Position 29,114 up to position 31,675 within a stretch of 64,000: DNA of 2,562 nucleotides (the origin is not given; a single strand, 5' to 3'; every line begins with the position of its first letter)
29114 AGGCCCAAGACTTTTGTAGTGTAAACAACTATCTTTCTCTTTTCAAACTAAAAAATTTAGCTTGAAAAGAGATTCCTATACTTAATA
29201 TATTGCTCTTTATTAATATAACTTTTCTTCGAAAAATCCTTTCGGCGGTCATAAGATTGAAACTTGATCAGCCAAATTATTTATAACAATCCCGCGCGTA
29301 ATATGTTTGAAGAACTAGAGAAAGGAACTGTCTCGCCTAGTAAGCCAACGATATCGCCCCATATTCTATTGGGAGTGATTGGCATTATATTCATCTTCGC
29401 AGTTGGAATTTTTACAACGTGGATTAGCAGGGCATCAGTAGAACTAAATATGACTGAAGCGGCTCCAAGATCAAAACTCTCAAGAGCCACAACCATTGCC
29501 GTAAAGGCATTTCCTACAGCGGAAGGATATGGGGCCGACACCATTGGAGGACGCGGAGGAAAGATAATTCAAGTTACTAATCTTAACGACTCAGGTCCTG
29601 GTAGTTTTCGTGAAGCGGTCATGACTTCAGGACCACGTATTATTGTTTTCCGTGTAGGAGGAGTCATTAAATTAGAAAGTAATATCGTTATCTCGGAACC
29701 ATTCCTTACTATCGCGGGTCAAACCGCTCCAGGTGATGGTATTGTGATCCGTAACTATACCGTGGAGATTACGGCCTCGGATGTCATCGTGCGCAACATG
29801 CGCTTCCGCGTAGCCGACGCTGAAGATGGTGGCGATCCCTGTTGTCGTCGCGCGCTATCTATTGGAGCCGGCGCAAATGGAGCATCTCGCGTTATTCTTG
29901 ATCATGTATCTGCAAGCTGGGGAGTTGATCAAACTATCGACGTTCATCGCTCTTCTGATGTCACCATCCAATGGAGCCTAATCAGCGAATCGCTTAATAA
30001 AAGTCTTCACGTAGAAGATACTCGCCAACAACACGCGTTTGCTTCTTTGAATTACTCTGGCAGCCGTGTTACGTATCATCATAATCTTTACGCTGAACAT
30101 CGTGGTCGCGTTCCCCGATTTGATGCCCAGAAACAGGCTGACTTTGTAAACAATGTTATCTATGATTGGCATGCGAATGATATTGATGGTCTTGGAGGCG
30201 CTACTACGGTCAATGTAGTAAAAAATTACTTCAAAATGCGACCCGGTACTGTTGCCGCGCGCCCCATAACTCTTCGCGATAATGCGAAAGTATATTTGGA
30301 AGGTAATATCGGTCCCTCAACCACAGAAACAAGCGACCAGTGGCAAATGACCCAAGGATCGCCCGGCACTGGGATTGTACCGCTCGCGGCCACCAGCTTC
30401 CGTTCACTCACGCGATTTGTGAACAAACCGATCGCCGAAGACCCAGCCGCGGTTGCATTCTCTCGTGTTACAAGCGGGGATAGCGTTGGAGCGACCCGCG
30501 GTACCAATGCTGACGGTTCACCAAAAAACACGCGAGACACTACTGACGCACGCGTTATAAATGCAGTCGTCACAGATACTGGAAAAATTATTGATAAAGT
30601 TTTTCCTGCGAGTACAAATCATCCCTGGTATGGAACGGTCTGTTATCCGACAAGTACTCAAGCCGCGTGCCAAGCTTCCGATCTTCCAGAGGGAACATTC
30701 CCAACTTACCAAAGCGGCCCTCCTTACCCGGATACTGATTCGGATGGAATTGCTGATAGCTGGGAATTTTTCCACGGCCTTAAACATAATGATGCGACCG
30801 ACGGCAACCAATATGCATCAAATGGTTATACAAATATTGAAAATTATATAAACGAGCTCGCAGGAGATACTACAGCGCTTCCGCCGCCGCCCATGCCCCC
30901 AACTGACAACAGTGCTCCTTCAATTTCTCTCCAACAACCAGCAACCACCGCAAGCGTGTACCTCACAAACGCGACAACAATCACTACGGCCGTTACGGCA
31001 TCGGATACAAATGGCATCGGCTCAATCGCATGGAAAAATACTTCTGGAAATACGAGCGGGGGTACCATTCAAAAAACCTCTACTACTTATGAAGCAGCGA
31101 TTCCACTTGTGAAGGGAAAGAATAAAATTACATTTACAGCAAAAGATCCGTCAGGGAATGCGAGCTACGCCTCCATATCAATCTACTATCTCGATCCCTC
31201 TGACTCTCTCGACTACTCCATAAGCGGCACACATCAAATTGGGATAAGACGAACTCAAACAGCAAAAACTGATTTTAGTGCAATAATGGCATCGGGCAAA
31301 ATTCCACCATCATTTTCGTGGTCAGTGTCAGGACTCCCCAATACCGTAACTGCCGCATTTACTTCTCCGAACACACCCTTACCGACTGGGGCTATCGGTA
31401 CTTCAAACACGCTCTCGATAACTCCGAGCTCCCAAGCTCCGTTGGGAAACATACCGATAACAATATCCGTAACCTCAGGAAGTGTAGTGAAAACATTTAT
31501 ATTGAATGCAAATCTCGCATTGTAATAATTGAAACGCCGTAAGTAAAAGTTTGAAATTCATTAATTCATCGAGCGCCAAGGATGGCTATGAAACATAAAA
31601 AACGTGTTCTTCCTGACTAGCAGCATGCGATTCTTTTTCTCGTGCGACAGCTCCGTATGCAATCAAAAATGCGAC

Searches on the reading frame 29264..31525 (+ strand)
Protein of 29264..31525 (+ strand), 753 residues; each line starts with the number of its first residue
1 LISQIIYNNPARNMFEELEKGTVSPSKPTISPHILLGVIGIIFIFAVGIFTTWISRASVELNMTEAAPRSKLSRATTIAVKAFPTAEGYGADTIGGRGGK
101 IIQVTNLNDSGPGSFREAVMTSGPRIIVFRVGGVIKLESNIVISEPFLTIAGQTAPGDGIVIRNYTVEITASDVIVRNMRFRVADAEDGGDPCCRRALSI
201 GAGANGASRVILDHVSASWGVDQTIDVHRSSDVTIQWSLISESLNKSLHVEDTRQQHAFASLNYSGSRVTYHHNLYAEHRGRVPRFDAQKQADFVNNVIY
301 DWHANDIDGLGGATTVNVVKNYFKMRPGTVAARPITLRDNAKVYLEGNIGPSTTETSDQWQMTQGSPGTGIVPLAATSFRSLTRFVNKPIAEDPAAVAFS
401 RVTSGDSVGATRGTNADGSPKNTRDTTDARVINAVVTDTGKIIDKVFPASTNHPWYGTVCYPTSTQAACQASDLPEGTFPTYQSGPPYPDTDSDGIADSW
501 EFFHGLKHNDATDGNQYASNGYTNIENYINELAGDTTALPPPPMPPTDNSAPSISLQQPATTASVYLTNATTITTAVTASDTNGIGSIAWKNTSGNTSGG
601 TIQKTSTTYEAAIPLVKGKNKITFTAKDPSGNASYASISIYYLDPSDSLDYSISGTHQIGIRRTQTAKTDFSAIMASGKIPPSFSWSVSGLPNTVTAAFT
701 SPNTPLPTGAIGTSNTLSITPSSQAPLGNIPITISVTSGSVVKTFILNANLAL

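Call 55: search_protein_families(library=pfam, proteins=[window:29264-31525:+], max_evalue=0.0001)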
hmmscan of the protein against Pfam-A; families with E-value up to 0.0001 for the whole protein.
window:29264-31525:+ (753 aa): 1 family
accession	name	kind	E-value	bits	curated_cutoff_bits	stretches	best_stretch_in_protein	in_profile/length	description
PF00544.25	Pectate_lyase_4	-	8.9e-06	25.9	24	1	162-291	49-181/211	Pectate lyase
